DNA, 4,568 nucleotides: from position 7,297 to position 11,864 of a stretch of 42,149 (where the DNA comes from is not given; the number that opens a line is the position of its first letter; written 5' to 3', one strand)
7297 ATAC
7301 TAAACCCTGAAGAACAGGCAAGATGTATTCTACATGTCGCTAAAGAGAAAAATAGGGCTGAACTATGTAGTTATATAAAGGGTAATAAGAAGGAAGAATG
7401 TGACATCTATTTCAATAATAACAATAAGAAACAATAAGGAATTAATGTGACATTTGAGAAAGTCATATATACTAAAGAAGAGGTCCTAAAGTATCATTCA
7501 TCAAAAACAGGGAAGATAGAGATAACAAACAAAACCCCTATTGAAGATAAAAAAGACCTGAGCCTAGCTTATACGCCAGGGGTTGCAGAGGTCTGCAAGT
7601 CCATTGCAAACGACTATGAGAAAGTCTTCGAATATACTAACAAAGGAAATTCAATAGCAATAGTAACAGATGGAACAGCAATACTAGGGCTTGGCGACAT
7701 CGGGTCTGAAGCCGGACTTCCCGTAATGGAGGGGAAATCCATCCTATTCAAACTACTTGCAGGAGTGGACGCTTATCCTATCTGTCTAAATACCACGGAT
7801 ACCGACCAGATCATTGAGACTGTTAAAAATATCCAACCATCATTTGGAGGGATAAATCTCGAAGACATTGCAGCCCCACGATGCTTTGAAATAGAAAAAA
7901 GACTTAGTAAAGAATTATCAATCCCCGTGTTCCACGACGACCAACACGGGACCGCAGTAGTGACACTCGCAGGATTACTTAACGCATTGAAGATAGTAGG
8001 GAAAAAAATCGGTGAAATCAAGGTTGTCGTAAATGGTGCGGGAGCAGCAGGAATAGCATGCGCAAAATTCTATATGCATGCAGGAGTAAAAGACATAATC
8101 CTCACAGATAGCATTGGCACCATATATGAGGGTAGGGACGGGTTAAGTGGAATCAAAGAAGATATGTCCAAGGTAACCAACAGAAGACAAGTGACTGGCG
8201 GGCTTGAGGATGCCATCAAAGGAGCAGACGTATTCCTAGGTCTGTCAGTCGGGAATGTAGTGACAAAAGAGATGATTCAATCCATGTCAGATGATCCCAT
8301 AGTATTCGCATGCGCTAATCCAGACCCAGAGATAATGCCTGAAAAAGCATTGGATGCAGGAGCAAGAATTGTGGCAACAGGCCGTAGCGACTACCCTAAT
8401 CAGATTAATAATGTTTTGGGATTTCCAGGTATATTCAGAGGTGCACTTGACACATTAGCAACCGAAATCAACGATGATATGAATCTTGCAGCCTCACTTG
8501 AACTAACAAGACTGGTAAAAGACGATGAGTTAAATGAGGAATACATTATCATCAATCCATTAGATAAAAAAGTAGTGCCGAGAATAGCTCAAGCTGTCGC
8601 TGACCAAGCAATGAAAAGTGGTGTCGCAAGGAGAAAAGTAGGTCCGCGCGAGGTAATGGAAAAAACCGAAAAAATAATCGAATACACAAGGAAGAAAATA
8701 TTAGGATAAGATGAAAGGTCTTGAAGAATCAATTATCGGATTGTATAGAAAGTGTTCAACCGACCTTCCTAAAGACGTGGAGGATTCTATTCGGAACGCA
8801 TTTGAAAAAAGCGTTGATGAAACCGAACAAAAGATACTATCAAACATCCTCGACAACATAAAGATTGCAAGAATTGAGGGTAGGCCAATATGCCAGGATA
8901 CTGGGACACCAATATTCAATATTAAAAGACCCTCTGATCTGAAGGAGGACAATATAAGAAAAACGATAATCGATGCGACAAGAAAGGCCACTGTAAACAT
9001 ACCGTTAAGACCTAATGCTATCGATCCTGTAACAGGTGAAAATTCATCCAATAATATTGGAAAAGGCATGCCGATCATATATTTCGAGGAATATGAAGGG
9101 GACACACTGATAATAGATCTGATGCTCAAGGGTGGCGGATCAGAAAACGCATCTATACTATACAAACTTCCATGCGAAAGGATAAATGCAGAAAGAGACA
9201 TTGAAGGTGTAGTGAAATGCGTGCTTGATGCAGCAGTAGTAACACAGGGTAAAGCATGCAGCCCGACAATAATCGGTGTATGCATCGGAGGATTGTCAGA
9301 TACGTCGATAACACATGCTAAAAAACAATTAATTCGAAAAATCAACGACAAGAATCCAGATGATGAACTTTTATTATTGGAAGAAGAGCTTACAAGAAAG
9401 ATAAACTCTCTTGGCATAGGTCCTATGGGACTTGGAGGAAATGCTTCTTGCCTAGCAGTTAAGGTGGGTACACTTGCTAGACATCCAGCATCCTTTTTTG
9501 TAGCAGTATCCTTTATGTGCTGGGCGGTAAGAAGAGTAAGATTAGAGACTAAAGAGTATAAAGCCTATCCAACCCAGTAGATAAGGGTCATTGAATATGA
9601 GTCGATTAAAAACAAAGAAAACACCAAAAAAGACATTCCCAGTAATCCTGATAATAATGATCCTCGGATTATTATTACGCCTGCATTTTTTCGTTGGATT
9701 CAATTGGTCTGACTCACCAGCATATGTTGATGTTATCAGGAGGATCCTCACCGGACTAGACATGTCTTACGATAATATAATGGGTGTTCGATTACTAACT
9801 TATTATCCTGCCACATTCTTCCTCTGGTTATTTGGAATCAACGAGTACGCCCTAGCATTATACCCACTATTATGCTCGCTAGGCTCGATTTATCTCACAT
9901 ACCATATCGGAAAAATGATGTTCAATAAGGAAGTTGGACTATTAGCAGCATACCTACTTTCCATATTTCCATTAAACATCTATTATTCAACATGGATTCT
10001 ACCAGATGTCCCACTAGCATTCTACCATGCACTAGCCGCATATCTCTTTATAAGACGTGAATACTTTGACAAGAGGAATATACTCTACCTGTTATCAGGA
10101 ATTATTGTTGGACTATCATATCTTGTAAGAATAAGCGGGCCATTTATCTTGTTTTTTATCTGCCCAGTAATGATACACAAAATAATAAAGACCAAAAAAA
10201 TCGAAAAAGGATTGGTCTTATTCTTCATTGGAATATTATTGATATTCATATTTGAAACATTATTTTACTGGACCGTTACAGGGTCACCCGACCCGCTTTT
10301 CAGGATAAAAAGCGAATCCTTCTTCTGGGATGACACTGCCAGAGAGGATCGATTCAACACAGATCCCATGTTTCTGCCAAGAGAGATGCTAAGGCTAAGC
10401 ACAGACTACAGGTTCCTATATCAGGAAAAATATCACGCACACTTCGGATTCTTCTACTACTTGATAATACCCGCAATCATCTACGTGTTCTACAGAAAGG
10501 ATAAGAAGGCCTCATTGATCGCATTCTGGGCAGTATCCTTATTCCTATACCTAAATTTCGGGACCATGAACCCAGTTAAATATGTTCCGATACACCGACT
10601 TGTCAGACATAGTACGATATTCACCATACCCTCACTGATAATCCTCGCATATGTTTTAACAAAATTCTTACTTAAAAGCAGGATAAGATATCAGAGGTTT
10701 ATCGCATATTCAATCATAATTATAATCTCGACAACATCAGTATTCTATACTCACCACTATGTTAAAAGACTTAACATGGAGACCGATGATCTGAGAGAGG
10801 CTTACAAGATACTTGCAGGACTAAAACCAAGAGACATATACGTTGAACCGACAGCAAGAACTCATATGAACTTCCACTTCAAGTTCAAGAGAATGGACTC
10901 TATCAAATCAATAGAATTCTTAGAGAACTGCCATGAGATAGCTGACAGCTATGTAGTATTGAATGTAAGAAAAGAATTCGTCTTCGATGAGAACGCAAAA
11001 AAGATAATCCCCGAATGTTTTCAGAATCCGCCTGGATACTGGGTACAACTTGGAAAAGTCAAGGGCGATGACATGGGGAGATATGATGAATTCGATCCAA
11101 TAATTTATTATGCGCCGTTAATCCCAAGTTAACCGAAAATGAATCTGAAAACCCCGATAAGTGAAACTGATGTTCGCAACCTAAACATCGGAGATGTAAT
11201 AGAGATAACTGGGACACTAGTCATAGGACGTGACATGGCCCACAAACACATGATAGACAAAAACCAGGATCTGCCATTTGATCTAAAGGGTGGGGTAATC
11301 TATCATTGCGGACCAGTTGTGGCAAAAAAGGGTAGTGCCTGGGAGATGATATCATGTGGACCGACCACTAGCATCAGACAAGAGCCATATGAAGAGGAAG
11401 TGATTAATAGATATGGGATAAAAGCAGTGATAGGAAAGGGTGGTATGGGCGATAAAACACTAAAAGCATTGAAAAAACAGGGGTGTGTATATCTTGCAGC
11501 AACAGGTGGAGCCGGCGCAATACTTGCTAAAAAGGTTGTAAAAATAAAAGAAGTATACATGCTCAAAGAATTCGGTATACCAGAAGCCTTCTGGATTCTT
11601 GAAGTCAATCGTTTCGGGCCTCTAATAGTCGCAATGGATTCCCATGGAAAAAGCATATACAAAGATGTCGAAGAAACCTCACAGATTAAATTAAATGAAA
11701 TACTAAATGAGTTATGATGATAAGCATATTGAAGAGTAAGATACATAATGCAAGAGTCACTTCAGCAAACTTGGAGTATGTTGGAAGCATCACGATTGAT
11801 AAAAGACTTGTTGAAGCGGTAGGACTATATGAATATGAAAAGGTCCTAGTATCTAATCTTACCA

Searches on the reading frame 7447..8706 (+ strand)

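Call 15: search_protein_families(library=pfam, proteins=[window:7447-8706:+], max_evalue=0.001)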
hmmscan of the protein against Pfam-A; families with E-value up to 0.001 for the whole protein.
window:7447-8706:+ (420 aa): 3 families
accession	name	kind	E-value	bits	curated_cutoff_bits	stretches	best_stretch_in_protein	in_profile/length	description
PF00390.24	malic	-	2.5e-33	115.8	23.1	1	22-153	2-181/182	Malic enzyme, N-terminal domain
PF03949.21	Malic_M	-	1.3e-22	80.8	23.5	1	168-388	3-257/258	Malic enzyme, NAD binding domain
PF00208.27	ELFV_dehydrog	-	7.1e-05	23.1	23.4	1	179-258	20-94/241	Glutamate/Leucine/Phenylalanine/Valine dehydrogenase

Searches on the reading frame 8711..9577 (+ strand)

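Call 15: search_protein_families(library=pfam, proteins=[window:8711-9577:+], max_evalue=0.001)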
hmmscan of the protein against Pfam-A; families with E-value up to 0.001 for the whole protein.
window:8711-9577:+ (289 aa): 1 family
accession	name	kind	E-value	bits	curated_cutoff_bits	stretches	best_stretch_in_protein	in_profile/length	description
PF05681.19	Fumerase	-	8.2e-79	265.1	25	1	7-277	3-268/270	Fumarate hydratase (Fumerase)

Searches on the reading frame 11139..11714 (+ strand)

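Call 81: search_protein_families(library=pfam, proteins=[window:11139-11714:+], max_evalue=0.001)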
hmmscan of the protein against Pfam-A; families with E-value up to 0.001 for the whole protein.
window:11139-11714:+ (192 aa): 1 family
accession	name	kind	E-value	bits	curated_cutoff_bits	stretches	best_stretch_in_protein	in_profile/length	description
PF05683.17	Fumerase_C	-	1.1e-48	165.8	22.2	1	2-176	30-204/205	Fumarase C-terminus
